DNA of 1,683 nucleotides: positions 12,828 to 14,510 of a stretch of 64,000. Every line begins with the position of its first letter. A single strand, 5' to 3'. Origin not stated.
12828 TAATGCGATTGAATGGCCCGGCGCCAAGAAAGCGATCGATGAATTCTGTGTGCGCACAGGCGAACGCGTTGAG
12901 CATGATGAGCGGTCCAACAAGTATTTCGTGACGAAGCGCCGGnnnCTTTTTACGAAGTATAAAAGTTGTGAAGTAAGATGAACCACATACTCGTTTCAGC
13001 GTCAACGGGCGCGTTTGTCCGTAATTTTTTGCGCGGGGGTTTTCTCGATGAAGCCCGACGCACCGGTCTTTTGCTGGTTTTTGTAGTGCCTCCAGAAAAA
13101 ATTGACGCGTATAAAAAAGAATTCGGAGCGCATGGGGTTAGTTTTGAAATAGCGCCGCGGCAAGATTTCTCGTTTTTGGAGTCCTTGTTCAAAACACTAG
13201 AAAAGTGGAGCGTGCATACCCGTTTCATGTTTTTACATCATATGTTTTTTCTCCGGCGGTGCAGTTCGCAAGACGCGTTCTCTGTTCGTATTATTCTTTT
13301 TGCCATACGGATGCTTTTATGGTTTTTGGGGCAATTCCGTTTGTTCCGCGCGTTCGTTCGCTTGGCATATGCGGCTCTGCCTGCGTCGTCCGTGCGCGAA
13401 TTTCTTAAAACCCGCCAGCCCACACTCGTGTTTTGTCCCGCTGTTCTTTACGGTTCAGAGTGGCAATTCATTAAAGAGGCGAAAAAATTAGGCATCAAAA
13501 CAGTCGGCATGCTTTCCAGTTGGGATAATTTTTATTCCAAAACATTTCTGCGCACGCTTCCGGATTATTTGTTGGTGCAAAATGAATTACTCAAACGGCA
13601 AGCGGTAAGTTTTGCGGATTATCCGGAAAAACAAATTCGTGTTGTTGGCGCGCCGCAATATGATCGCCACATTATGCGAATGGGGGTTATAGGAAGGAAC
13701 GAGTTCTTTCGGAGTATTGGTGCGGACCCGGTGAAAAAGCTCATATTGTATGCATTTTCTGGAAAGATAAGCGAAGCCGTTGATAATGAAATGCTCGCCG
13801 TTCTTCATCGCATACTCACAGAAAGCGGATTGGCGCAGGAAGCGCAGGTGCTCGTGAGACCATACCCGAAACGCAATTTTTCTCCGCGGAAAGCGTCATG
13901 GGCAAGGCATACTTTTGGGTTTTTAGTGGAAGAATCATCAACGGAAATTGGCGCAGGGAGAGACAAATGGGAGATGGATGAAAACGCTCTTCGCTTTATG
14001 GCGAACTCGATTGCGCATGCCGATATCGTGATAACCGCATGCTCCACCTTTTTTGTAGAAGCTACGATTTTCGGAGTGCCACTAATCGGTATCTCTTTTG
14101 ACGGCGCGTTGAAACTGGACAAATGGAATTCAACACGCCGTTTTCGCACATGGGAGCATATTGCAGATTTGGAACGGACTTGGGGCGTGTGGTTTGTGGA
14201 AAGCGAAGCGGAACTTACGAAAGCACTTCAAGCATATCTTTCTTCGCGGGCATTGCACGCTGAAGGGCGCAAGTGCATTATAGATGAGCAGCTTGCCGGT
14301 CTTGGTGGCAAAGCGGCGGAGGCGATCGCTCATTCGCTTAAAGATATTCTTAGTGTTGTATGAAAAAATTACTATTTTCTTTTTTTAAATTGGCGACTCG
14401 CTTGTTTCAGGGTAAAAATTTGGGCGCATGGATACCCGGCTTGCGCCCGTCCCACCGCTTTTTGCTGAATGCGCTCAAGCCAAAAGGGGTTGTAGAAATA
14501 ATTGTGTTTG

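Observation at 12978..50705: Five divergent paralogs of a ~450 aa TagF-like GT-B family scattered through one locus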

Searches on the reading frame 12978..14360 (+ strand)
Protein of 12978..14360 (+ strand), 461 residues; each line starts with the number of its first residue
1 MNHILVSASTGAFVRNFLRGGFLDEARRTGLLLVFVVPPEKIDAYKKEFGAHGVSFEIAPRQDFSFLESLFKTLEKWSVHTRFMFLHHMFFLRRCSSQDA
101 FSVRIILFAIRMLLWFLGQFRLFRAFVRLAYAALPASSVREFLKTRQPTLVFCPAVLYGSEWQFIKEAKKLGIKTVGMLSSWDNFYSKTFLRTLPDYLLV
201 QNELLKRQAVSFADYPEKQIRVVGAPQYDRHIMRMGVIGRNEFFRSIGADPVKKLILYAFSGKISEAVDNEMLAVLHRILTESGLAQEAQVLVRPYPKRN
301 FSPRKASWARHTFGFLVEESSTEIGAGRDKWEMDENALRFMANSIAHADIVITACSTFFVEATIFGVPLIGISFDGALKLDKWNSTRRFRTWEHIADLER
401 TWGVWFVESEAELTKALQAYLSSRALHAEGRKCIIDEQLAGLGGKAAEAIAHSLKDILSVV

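Call 4: search_protein_families(library=pfam, proteins=[window:12978-14360:+], max_evalue=1)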
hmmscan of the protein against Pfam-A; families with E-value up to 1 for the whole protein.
window:12978-14360:+ (461 aa): 0 families

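Call 11: search_solved_structures(query=A1, max_evalue=1, show_alignments=2)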
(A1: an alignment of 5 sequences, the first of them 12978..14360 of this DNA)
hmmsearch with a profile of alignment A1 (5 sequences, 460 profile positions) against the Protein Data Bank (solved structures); distinct sequences matched with E-value up to 1: 3.
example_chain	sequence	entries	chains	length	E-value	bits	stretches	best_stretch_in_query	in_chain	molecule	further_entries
8va1_A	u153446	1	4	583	0.011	17.9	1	339-379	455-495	Teichoic acid ribitol-phosphate polymerase TarL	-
1v9k_A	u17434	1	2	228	0.93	11.5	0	268-385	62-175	Ribosomal large subunit pseudouridine synthase C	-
1xpi_A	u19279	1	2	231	0.97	11.5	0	268-385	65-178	Ribosomal large subunit pseudouridine synthase C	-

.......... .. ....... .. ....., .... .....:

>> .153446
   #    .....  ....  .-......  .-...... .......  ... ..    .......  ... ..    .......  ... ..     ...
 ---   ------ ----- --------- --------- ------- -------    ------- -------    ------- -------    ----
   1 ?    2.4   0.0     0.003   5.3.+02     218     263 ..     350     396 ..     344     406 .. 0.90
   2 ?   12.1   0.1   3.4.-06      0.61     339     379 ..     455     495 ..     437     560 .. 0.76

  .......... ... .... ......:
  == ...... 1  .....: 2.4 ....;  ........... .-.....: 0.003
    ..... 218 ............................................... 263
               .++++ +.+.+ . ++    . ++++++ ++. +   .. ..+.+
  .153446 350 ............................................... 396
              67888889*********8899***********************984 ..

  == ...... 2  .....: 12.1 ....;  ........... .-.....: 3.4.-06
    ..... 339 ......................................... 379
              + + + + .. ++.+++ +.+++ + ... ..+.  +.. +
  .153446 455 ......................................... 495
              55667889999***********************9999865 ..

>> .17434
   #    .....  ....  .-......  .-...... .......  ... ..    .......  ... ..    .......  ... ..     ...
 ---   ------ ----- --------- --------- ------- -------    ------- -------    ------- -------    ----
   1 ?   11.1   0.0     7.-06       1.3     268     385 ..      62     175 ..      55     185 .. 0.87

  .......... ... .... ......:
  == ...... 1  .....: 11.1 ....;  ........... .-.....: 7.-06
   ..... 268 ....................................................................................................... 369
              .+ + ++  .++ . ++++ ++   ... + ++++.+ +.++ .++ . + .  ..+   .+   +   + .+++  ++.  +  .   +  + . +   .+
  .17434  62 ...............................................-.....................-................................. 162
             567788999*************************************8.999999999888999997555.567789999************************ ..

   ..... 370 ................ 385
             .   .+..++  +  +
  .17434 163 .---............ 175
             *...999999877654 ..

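Call 12: find_homologous_proteins(query=A1, max_evalue=0.00001)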
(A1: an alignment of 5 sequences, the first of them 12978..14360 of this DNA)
Query A1 (5 sequences) (461 aa, profile of the alignment): 89 proteins with E <= 0.00001 among 8000 candidates.
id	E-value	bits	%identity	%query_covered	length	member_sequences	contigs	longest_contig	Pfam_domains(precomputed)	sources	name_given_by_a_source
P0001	1.1e-169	583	27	73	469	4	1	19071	PF04464.21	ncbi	-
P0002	5.5e-163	561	27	70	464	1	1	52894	PF04464.21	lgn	-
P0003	2.8e-162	559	78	100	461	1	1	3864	-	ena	-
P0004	5.0e-162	558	27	94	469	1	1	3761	PF04464.21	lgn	-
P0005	1.8e-157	543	30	75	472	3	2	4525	PF04464.21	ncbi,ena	-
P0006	4.0e-156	539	71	99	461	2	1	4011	-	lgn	-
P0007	3.2e-154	532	73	99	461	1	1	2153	-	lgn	-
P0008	1.0e-153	531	72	99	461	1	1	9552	-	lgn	-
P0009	2.4e-152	526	69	99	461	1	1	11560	-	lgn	-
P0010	4.1e-151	522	71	100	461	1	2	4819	-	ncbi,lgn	-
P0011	9.5e-150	518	70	99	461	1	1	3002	-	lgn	-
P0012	3.4e-143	496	100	70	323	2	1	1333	-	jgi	jgi:hypothetical protein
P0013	9.9e-137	475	58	100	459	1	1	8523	-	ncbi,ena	-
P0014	5.0e-130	453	48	99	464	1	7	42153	-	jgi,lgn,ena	-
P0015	1.2e-127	445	41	100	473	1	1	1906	PF04464.21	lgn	-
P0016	2.1e-125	437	44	100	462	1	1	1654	PF04464.21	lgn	-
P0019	4.8e-123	430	41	99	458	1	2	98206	PF04464.21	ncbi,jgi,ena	-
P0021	6.5e-122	426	44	98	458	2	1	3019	PF04464.21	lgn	-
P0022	2.1e-121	424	45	98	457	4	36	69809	PF04464.21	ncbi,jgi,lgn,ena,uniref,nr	ncbi:hypothetical protein A3C75_03290 [Candidatus Giovannonibacteria bacterium RIFCSPHIGHO2_02_FULL_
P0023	2.3e-121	424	45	99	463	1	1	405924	PF04464.21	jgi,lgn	jgi:hypothetical protein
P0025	6.0e-120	419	40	100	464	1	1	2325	PF04464.21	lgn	-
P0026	9.6e-120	419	41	100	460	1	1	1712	PF04464.21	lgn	-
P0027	1.5e-119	418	41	100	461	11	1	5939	PF04464.21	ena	-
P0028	1.8e-119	418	45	99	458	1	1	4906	PF04464.21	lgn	-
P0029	4.7e-119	416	45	98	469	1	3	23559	PF04464.21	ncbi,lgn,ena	ncbi:MAG: CDP-glycerol glycerophosphotransferase family protein [Patescibacteria group bacterium]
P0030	7.9e-119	416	41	98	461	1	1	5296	PF04464.21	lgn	-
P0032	5.1e-117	410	38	99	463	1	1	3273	PF04464.21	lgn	-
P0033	6.1e-117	409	42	99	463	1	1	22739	PF04464.21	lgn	-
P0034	7.2e-117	409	40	99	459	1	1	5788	PF04464.21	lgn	-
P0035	1.7e-116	408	41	100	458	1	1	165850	PF04464.21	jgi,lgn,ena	-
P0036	2.0e-116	408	43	98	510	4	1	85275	PF13439.13,PF04464.21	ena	-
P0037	2.7e-116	407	41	100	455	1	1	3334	PF04464.21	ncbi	-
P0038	2.8e-116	407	42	100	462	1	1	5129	PF04464.21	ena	-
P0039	3.2e-116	407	41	98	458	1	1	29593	PF04464.21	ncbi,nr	ncbi:CDP-glycerol glycerophosphotransferase family protein [Candidatus Parcubacteria bacterium]|nr:C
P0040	7.7e-116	406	41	98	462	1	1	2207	PF04464.21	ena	-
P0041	8.7e-116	406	31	99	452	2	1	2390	PF04464.21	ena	-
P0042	1.1e-115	405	42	98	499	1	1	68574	PF04464.21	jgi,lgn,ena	-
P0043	2.1e-115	404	39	100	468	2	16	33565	PF04464.21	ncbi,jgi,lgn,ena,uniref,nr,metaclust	ncbi:MAG: hypothetical protein A3J10_02250 [Candidatus Sungbacteria bacterium RIFCSPLOWO2_02_FULL_54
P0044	2.5e-115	404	39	99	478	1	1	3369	PF04464.21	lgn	-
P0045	5.2e-115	403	41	100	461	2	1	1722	PF04464.21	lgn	-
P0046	6.9e-115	403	40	100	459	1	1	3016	PF04464.21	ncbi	-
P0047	8.4e-115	402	39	100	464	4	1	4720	PF04464.21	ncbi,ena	ncbi:MAG: CDP-glycerol glycerophosphotransferase family protein [Patescibacteria group bacterium]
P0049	2.4e-114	401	39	99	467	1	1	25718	PF04464.21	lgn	-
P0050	3.1e-114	401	40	98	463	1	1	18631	PF04464.21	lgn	-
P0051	5.0e-114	400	42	100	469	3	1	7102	PF04464.21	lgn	-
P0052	5.5e-114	400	41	100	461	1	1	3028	PF04464.21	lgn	-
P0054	1.4e-113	398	41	100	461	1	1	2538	PF04464.21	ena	-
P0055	4.3e-113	397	46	90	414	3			PF04464.21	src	-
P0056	9.9e-113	396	42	99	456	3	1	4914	PF04464.21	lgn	-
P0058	1.3e-112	395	41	99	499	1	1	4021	PF04464.21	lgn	-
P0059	1.5e-112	395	41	100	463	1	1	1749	PF04464.21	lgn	-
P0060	1.8e-112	395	38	99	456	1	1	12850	PF04464.21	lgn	-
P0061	1.9e-112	395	29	99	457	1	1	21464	PF04464.21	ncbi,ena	-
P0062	2.6e-112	394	39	99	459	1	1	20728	PF04464.21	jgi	-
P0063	3.0e-112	394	41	99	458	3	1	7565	PF04464.21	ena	-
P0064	4.0e-112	394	39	98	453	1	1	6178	PF04464.21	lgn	-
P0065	1.1e-111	392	40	99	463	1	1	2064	PF04464.21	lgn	-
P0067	8.1e-109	383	43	100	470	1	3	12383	PF04464.21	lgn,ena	-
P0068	9.4e-109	382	38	100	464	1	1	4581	PF04464.21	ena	-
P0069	1.1e-108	382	40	98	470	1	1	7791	PF04464.21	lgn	-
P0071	1.6e-107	378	39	94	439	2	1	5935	PF04464.21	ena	-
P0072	1.8e-107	378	37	99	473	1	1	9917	PF04464.21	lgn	-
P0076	3.1e-101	358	35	98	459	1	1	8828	PF04464.21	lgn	-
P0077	1.8e-90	322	30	98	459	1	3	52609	PF04464.21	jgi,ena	-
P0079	6.9e-71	258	28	99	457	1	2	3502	PF04464.21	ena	-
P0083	1.0e-40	158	26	52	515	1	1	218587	-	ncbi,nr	ncbi:MAG: hypothetical protein IT306_26835 [Chloroflexi bacterium]|nr:hypothetical protein [Chlorofl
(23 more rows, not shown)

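Call 15: find_encoding_contigs(protein=P0001, flank=10000, max_places=3)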
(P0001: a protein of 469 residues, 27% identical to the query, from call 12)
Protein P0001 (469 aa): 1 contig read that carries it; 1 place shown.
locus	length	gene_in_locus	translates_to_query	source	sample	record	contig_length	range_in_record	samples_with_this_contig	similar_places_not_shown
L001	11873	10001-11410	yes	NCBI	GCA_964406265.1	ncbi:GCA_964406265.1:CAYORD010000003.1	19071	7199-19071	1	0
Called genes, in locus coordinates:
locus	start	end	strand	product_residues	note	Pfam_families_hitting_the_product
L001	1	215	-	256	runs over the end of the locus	PF05050:Methyltransf_21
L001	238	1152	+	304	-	PF00535:Glycos_transf_2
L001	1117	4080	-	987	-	PF01471:PG_binding_1, PF05048:NosD, PF13229:Beta_helix, PF00041:fn3 (faint), PF08329:ChitinaseA_N (faint)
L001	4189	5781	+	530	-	-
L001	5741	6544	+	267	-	PF00535:Glycos_transf_2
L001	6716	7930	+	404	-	-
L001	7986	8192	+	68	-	-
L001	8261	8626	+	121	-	-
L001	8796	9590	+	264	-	-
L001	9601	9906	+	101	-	-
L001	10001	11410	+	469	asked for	PF04464:Glyphos_transf (weak)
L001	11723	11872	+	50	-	?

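Call 18: search_solved_structures(query=A2, max_evalue=10, show_alignments=4)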
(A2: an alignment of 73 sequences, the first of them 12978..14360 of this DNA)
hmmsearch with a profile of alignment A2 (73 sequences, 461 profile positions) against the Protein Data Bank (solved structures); distinct sequences matched with E-value up to 10: 6.
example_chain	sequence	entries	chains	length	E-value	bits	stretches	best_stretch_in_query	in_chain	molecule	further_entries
8va1_A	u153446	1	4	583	2.7e-05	26.1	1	327-455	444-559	Teichoic acid ribitol-phosphate polymerase TarL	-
2h2w_A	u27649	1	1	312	0.75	11.5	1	213-237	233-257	Homoserine O-succinyltransferase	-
5op0_B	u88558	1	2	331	2.7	9.6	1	167-187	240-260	DNA polymerase LigD, polymerase domain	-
7aar_A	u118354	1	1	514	8.4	8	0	307-359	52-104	Sugar transport protein 10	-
7aaq_A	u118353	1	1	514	8.4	8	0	307-359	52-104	Sugar transport protein 10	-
6h7d_A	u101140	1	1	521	8.7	8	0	307-359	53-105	Sugar transport protein 10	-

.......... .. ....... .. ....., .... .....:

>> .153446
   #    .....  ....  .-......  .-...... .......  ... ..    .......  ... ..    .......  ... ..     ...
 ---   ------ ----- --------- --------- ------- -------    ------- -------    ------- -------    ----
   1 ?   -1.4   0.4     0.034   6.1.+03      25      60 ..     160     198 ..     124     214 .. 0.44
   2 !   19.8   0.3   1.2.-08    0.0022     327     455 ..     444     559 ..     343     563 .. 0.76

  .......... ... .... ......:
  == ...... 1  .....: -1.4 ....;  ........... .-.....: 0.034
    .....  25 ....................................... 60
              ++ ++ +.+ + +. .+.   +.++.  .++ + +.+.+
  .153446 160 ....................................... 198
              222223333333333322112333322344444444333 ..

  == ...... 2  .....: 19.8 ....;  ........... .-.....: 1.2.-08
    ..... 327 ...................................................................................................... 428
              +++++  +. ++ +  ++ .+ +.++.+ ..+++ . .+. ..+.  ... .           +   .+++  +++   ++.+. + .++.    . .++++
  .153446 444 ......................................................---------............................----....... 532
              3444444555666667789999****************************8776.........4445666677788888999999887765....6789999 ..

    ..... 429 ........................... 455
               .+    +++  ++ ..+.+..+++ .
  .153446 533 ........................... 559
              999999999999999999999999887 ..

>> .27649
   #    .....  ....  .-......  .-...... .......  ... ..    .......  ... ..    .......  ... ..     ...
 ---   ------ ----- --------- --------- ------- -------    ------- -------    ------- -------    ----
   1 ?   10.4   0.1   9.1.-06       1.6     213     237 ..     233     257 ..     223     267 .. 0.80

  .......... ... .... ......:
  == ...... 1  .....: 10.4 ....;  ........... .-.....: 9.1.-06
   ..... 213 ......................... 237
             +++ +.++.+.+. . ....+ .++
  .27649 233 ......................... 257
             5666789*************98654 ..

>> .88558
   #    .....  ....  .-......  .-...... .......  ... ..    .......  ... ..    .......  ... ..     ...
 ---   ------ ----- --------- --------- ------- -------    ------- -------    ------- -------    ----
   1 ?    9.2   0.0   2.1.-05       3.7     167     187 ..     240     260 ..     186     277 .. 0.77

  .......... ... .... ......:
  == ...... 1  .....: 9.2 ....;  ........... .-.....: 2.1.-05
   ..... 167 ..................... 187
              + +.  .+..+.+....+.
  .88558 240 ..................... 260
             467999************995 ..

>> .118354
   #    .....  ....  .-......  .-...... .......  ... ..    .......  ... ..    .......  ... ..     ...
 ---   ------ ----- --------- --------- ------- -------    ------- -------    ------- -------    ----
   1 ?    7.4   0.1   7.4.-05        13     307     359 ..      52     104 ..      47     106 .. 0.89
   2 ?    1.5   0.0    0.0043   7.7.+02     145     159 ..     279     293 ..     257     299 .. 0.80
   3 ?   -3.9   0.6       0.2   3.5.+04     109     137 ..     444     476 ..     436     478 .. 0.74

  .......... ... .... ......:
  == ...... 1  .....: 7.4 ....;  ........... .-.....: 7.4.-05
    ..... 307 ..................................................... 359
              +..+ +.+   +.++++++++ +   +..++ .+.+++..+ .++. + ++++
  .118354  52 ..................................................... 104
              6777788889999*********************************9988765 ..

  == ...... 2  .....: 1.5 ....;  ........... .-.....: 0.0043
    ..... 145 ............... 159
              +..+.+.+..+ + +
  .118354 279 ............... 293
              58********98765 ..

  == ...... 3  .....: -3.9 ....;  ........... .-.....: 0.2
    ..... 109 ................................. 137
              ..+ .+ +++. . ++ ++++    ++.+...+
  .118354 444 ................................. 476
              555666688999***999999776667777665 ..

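Call 25: predict_structure(alignment_id=A2)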
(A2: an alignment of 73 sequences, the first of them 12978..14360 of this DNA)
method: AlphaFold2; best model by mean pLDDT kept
length: 461 residues; sequences in the alignment: 73
mean_pLDDT: 93.6   pTM: 0.91
mean pLDDT of the five models: 93.6, 93.1, 92.9, 92.8, 92.0
residues with pLDDT >= 90: 381; 70-90: 76; 50-70: 4; < 50: 0
segments of 3 or more residues with pLDDT < 50: none
pLDDT, mean of each block of 10 residues (from residue 1): 87 85 93 93 90 91 93 96 95 93 97 98 98 97 97 89 97 95 87 96 95 97 94 95 98 98 92 98 97 91 95 94 74 88 97 90 97 96 93 91 97 98 97 93 92 96 86
secondary structure, 60 per line:
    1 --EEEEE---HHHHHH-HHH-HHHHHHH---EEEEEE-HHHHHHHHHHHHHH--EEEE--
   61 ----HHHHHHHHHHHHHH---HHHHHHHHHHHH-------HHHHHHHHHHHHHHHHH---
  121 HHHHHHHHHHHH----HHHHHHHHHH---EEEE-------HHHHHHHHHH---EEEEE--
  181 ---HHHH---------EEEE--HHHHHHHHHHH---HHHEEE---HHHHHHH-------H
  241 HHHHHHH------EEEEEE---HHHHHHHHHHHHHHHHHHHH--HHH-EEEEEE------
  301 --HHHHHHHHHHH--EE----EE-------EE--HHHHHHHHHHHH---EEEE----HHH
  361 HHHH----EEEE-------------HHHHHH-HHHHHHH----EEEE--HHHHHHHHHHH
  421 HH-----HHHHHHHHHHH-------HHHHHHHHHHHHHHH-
elements in order: E3-7 H11-16 H22-28 E32-37 H39-52 E55-58 H65-78 H82-93 H101-117 H121-132 H137-146 E150-153 H161-170 E174-178 H184-187 E197-200 H203-213 E220-222 H226-232 H240-247 E254-259 H263-282 E289-294 H303-313 H335-346 E350-353 H358-364 E369-372 H386-391 H393-399 E404-407 H410-422 H428-438 H446-460
